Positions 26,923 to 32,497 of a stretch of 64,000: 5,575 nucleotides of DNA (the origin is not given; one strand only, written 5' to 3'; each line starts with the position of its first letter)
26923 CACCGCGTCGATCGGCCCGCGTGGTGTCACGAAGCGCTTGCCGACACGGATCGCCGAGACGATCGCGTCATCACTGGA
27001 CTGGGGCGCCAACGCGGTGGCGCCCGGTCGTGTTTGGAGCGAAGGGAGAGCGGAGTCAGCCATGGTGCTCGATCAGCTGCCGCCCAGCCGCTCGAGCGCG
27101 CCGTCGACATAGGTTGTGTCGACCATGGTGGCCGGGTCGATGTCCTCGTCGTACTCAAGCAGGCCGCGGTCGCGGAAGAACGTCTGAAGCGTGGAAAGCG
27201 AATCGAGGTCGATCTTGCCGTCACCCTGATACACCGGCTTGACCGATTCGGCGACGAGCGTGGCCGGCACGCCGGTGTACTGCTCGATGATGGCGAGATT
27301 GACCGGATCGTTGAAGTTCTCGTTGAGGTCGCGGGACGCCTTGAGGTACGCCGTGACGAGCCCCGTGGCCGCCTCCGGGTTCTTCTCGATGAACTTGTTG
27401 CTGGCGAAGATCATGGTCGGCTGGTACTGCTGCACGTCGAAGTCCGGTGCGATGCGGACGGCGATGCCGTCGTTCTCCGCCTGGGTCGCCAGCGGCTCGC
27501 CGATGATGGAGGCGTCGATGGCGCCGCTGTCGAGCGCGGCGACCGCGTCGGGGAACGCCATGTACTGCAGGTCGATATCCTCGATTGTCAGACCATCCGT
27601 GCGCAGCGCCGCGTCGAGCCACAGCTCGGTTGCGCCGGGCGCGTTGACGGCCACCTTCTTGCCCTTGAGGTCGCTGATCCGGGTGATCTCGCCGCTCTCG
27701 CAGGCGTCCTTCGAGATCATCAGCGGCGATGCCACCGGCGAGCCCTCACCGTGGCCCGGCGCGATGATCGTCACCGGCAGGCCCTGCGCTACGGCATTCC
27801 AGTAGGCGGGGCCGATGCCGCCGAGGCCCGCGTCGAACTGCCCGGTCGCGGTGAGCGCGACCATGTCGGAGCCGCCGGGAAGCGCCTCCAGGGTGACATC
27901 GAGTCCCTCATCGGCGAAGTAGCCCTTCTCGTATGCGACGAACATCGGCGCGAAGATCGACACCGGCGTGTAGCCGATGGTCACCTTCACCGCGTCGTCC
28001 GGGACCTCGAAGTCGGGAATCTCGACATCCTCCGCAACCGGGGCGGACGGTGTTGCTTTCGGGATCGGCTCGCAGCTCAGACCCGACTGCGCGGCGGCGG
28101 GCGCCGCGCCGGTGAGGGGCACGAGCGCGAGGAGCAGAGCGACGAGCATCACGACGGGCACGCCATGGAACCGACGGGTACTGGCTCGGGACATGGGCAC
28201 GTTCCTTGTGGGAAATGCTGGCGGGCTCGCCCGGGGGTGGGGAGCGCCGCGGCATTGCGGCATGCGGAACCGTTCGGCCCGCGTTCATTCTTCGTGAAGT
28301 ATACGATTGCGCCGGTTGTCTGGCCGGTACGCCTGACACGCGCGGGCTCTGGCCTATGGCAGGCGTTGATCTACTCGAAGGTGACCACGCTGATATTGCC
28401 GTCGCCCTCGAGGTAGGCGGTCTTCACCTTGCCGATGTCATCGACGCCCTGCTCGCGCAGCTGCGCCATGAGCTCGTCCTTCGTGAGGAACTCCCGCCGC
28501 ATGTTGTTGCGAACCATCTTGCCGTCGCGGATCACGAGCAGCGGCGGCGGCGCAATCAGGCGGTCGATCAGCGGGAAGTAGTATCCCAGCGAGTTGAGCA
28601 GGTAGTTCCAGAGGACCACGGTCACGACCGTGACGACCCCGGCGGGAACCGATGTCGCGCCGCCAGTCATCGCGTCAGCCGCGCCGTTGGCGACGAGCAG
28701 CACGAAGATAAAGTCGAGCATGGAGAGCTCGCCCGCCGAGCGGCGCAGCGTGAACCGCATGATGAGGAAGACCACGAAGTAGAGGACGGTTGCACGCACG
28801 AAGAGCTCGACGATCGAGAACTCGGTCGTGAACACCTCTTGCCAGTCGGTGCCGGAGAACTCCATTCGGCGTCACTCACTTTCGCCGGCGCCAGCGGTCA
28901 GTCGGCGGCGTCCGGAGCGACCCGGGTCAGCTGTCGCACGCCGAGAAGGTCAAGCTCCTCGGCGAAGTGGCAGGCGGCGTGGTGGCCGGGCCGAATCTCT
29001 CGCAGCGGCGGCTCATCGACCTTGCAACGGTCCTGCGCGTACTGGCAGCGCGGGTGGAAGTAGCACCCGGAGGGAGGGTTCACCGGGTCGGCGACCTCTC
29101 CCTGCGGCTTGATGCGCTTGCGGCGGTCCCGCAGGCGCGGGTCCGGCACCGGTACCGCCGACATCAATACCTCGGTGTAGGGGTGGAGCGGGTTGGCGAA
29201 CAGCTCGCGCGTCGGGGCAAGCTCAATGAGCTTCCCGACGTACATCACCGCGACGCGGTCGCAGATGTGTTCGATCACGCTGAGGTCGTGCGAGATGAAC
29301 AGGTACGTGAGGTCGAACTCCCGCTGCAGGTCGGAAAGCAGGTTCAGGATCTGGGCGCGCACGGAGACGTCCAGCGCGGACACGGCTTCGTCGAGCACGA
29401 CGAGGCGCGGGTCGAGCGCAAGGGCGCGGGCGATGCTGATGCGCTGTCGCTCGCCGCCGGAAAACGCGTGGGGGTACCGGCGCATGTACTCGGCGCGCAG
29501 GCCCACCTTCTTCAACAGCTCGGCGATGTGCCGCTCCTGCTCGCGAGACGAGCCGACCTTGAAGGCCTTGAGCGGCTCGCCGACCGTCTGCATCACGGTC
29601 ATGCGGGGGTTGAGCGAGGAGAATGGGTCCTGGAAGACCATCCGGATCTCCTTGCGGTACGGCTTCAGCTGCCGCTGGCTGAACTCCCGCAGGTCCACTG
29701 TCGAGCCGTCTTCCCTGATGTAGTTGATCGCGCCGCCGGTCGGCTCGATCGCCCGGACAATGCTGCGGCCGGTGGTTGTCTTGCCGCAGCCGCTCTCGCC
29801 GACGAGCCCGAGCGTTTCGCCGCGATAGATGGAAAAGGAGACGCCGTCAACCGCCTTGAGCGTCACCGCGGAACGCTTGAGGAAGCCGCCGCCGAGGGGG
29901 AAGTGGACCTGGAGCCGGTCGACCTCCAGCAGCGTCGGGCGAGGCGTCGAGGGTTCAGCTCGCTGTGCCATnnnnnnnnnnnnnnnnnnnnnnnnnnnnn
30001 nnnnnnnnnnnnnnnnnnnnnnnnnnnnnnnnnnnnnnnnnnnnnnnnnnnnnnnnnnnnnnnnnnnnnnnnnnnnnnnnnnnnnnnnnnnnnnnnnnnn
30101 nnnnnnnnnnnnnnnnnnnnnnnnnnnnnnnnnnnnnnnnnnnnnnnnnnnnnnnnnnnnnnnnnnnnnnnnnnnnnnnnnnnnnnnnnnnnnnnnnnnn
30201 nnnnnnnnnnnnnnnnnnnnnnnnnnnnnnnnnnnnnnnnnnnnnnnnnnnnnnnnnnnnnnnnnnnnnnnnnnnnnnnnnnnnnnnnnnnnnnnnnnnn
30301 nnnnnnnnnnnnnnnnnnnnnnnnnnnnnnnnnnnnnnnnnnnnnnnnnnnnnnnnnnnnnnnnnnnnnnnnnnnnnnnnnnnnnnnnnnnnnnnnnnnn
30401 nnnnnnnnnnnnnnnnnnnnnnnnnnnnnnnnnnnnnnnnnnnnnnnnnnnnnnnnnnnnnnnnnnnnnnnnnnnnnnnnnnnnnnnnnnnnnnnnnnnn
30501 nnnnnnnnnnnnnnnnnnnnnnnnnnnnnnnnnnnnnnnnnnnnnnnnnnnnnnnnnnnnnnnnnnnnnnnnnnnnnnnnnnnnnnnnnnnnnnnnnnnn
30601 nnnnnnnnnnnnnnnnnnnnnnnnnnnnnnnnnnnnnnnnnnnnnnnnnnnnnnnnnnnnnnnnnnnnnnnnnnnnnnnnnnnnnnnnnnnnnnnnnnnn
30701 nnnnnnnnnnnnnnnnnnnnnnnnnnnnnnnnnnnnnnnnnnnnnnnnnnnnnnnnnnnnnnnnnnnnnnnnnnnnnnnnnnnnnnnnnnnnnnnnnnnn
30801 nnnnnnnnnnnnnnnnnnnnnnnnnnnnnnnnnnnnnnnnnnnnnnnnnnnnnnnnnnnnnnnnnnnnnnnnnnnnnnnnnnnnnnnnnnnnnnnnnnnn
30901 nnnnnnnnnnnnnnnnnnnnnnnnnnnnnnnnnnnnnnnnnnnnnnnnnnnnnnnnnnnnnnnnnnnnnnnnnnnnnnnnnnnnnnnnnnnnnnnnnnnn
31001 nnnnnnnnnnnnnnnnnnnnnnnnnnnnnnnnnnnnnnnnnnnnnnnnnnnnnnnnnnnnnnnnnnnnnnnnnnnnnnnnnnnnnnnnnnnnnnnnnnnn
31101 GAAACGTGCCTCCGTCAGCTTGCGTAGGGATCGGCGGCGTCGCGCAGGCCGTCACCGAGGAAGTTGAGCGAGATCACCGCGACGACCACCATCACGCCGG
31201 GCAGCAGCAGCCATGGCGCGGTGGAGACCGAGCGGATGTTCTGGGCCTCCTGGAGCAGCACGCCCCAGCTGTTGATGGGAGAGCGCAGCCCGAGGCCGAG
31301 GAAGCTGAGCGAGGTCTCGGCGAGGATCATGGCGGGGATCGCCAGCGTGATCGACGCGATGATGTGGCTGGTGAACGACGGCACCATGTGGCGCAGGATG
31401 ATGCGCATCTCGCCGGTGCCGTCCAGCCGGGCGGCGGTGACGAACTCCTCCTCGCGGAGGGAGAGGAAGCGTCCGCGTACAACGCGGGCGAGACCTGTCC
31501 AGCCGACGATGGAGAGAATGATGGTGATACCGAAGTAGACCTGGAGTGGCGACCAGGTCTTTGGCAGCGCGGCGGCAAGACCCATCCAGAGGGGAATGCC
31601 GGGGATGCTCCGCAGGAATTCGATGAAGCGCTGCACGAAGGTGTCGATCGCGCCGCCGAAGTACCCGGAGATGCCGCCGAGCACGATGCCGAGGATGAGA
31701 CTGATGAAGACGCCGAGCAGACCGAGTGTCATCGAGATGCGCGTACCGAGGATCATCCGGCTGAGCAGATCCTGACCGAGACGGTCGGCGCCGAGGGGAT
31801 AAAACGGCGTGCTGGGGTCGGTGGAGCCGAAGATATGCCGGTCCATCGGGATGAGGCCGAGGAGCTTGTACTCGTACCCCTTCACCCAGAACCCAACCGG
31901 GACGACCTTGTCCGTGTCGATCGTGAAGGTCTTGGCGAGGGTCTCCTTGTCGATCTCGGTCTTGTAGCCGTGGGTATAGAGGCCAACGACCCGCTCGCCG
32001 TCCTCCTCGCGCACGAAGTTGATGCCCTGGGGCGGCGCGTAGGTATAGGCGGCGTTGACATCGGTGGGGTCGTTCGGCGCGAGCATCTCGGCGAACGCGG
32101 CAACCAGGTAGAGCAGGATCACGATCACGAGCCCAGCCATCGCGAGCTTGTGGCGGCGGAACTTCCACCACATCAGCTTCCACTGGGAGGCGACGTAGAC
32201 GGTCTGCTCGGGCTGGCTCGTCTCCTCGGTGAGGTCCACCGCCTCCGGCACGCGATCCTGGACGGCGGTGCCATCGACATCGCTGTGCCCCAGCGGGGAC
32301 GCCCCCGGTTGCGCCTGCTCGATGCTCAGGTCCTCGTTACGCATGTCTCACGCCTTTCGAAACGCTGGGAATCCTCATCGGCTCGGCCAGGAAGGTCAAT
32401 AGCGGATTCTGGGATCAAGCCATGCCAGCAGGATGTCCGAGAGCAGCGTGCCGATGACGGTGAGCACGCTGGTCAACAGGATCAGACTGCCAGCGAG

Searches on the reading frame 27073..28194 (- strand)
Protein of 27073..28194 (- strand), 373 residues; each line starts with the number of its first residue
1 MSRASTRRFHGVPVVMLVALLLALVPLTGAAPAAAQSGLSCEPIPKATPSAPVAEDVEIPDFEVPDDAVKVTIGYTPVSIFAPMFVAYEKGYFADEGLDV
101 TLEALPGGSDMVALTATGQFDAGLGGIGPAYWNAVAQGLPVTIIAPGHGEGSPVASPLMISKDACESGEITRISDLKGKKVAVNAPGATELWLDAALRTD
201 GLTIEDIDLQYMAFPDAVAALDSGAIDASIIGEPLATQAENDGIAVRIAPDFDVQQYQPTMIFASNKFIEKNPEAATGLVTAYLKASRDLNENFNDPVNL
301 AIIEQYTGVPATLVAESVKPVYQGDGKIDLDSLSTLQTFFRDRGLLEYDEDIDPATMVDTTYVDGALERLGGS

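Call 12: search_protein_families(library=pfam, proteins=[window:27073-28194:-])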
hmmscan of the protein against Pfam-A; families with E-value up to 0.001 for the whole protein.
window:27073-28194:- (373 aa): 5 families
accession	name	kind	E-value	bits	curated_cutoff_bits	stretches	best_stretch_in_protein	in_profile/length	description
PF09084.16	NMT1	-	2.7e-29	103.1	20.5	1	81-290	4-209/216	NMT1/THI5 like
PF13379.11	NMT1_2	-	4.8e-28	99.1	24.7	1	69-293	6-241/252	NMT1-like family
PF04069.17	OpuAC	-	7.5e-06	26.2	21.2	1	92-279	23-223/257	Substrate binding domain of ABC-type glycine betaine transport system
PF12974.12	Phosphonate-bd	-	0.00026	20.9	27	1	98-243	29-174/242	ABC transporter, phosphonate, periplasmic substrate-binding protein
PF16868.10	NMT1_3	-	0.00089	19.4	27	0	166-231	99-166/289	NMT1-like family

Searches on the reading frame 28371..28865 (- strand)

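Call 12: search_protein_families(library=pfam, proteins=[window:28371-28865:-])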
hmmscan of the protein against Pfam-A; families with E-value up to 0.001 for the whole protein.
window:28371-28865:- (164 aa): 1 family
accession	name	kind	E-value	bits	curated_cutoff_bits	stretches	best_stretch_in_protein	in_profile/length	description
PF04239.17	DUF421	-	2.1e-15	56.7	23.6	1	99-162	5-68/129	YetF C-terminal domain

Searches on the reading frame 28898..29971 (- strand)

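Call 13: search_protein_families(library=pfam, proteins=[window:28898-29971:-])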
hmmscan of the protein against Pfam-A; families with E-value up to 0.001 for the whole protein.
window:28898-29971:- (357 aa): 4 families
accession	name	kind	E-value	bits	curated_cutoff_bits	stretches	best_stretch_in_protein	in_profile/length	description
PF00005.33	ABC_tran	-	7.8e-32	111.2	25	1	42-197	2-136/137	ABC transporter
PF08352.17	oligo_HPY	-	4.9e-20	72.1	27.1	1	249-316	1-65/65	Oligopeptide/dipeptide transporter, C-terminal region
PF02463.25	SMC_N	-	4.4e-06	26.7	40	1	55-237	28-206/220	RecF/RecN/SMC N terminal domain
PF13401.12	AAA_22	-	0.0001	23.1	27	0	56-226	10-121/130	AAA domain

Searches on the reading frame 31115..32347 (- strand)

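Call 13: search_protein_families(library=pfam, proteins=[window:31115-32347:-])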
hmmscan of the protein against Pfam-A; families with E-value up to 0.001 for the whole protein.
window:31115-32347:- (410 aa): 2 families
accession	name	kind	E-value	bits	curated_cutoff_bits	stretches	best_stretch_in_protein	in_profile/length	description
PF00528.27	BPD_transp_1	-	1e-28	100.8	26.4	1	220-407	1-180/184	Binding-protein-dependent transport system inner membrane component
PF12911.12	OppC_N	-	1.6e-19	69.9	23.9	1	54-106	1-53/53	N-terminal TM domain of oligopeptide transport permease C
